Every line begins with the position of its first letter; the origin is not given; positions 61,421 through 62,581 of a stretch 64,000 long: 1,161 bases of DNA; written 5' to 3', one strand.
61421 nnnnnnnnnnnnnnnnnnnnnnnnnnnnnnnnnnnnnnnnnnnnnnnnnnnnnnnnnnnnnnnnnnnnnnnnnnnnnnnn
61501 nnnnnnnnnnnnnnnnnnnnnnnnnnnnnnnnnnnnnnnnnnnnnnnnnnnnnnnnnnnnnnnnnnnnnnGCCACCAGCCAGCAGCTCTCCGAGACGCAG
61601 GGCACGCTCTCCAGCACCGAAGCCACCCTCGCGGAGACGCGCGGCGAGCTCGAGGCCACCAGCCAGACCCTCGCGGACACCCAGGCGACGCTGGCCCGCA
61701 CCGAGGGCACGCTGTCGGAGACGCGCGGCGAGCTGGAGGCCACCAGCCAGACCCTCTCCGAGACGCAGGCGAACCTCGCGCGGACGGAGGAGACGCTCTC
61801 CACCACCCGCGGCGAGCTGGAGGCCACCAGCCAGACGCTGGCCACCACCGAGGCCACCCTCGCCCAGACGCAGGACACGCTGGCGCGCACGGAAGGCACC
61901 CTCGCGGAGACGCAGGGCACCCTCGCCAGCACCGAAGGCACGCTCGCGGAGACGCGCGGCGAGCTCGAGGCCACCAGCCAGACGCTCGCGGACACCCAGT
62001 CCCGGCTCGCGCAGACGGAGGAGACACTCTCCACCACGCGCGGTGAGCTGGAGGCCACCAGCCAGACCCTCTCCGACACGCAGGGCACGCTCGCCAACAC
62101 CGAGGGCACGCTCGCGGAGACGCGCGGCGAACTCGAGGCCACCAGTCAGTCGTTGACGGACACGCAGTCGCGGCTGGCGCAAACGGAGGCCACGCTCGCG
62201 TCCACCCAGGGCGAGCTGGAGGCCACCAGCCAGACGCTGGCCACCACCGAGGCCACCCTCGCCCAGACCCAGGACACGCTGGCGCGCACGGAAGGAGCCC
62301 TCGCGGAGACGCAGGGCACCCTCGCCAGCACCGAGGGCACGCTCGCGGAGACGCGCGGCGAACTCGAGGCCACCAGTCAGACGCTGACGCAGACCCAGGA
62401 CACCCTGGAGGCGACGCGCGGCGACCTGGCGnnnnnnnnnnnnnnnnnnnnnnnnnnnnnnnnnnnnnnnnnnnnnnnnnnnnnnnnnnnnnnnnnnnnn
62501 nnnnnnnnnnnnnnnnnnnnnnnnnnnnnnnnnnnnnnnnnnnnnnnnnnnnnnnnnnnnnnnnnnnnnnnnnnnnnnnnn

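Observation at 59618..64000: AglZ-like pseudo-receiver plus giant coiled coil containing a phased 21-nt heptad repeat array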

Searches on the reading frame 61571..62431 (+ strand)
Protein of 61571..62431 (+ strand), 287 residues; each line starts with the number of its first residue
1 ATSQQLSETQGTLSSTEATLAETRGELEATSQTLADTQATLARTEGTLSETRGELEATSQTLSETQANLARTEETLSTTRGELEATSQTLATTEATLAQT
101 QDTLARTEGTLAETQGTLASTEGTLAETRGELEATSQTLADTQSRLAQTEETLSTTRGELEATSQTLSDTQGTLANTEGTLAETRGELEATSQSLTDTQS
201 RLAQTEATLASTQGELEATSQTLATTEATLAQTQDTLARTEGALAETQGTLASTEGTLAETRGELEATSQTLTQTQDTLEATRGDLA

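Call 36: search_protein_representatives(protein=window:61571-62431:+)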
Query: 287 residues. Proteins with E-value up to 0.001 (for the whole library): 1231; up to 1e-10: 141; up to 1e-30: 6. The best 150 are listed.
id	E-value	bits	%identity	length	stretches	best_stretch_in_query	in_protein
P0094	2.4e-62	226.6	32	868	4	3-261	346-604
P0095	2.3e-49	184.2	38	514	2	44-270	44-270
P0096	4.6e-43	163.6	25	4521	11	3-270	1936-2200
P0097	4.7e-42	160.3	25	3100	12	1-284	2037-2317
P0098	3.4e-37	144.4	34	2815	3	9-240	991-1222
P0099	8.1e-37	143.2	45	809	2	90-286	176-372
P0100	3.0e-29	118.5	18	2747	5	10-229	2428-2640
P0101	3.7e-29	118.2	33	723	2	22-281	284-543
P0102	9.9e-27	110.2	28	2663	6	13-282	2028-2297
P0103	2.7e-26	108.8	28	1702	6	88-218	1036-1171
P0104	3.4e-26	108.5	31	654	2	7-280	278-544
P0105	1.5e-25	106.4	30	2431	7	47-239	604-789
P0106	2.7e-25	105.5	10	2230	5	18-284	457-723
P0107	2.3e-24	102.5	21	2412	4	2-234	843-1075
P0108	2.0e-23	99.4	25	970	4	7-253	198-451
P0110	3.0e-23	98.8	41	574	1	5-274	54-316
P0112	5.0e-23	98.1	36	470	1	29-278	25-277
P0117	1.4e-21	93.4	36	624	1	23-279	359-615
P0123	5.4e-19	84.9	40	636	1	14-206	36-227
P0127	5.1e-18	81.7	44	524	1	21-256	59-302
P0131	3.6e-17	79.0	44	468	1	37-223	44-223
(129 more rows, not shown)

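Call 45: search_protein_families(library=pfam, proteins=[P0095, P0099, P0101, P0104, P0110, P0112, P0117, P0123, P0127, P0131], max_evalue=0.00001)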
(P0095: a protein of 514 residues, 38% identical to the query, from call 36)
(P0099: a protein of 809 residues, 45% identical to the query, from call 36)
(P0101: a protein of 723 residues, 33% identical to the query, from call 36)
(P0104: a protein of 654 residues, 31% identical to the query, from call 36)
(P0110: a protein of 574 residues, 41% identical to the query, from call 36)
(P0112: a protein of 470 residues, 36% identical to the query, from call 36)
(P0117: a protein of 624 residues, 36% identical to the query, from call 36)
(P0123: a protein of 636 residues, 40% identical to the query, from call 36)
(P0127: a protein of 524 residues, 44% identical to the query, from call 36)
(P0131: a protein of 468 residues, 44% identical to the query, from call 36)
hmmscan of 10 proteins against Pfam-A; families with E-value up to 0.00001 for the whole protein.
P0095 (514 aa): 11 families
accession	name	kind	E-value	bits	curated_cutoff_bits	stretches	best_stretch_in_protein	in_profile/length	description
PF15905.10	HMMR_N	-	1.1e-12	48.5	30.1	1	46-201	160-323/330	Hyaluronan mediated motility receptor N-terminal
PF05701.16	WEMBL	-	2.4e-07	30.3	35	1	41-237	259-456/562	Weak chloroplast movement under blue light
PF06818.20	Fez1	-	7.4e-07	30.3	34.4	0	218-329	7-115/199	Fez1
PF10241.14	KxDL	-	1e-06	29.3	27.2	0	220-279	22-78/86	Uncharacterized conserved protein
PF25762.1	HAUS1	-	1.5e-06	28.6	40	0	36-189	76-229/236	HAUS augmin-like complex subunit 1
PF07926.17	TPR_MLP1_2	-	1.6e-06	28.6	36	0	36-112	40-116/129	TPR/MLP1/MLP2-like protein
PF21007.2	FBF1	-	2e-06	27.1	45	0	47-192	322-466/524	Fas-binding factor 1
PF00038.26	Filament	-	4.6e-06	26.9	40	0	187-286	204-303/313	Intermediate filament protein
PF18595.6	Nuf2_DHR10-like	-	5.4e-06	26.9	28.4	0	177-284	10-113/117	Nuf2, DHR10-like domain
PF07889.17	DUF1664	-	6.7e-06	26.6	34.6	0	163-253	28-112/124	Protein of unknown function (DUF1664)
PF25526.1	LIP-1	-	9.4e-06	25.6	34.1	0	191-267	8-85/250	Liprin-alpha-like coiled coil domain 2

P0099 (809 aa): 3 families
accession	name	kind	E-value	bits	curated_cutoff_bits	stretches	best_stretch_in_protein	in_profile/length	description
PF00350.29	Dynamin_N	-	1.6e-13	51.4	27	1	455-627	1-168/168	Dynamin family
PF01926.29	MMR_HSR1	-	2.6e-09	37.6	21.9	1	455-626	2-113/113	50S ribosome-binding GTPase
PF05701.16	WEMBL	-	6e-08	32.3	35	0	292-379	355-442/562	Weak chloroplast movement under blue light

P0101 (723 aa): 0 families

P0104 (654 aa): 7 families
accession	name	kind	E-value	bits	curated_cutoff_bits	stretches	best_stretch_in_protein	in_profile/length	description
PF08241.18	Methyltransf_11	-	6.5e-22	78.4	21.2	1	39-133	1-95/95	Methyltransferase domain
PF13847.12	Methyltransf_31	-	2.6e-19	69.8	27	1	34-154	3-128/145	Methyltransferase domain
PF13649.12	Methyltransf_25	-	3.3e-18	66.6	27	1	38-129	1-97/97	Methyltransferase domain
PF13489.12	Methyltransf_23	-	8.9e-14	52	27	1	27-143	14-124/164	Methyltransferase domain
PF01209.24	Ubie_methyltran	-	2.6e-10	40.5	20.1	1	34-133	47-151/233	ubiE/COQ5 methyltransferase family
PF08242.18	Methyltransf_12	-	1.6e-09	38.8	30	1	39-131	1-98/98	Methyltransferase domain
PF05335.18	DUF745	-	3.4e-06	27.3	33.3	0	403-511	64-165/183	Protein of unknown function (DUF745)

P0110 (574 aa): 8 families
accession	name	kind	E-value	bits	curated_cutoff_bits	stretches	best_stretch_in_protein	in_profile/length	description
PF08614.16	ATG16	-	2.4e-09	38.1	33.7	0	49-206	21-178/200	Autophagy protein 16 (ATG16)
PF05335.18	DUF745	-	2.4e-09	37.6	33.3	0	51-165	53-167/183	Protein of unknown function (DUF745)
PF12795.12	MscS_porin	-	1.4e-08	35.1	34.4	0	194-255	86-147/238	Mechanosensitive ion channel porin domain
PF06818.20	Fez1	-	1.4e-07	32.7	34.4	0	145-246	11-112/199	Fez1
PF16471.10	JIP_LZII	-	1.4e-06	28.8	30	0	172-219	15-62/71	JNK-interacting protein leucine zipper II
PF00038.26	Filament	-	2e-06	28.1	40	0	127-212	200-282/313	Intermediate filament protein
PF21007.2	FBF1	-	5.7e-06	25.6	45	0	51-132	291-371/524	Fas-binding factor 1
PF05701.16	WEMBL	-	5.8e-06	25.8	35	0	154-319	282-447/562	Weak chloroplast movement under blue light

P0112 (470 aa): 3 families
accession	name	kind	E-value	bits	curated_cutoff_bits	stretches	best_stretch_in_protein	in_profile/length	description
PF15905.10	HMMR_N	-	2.1e-08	34.5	30.1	1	139-283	152-297/330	Hyaluronan mediated motility receptor N-terminal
PF06818.20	Fez1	-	1.4e-07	32.7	34.4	0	150-286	13-153/199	Fez1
PF05701.16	WEMBL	-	2.1e-06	27.2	35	0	39-171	297-429/562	Weak chloroplast movement under blue light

P0117 (624 aa): 2 families
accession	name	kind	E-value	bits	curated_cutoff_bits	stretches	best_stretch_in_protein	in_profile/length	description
PF05701.16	WEMBL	-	1.5e-08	34.3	35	1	345-511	259-429/562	Weak chloroplast movement under blue light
PF05335.18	DUF745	-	1.7e-06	28.3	33.3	0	338-446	60-168/183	Protein of unknown function (DUF745)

P0123 (636 aa): 2 families
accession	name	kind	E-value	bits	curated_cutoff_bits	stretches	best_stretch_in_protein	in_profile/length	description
PF00350.29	Dynamin_N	-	3.6e-06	27.5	27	1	307-474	1-165/168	Dynamin family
PF01926.29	MMR_HSR1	-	3.7e-06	27.5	21.9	0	306-476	1-113/113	50S ribosome-binding GTPase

P0127 (524 aa): 1 family
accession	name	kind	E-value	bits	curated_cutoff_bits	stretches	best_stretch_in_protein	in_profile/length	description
PF19789.6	DUF6273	-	4.4e-25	88.9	23.5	1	348-518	2-171/172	Domain of unknown function (DUF6273)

P0131 (468 aa): 0 families
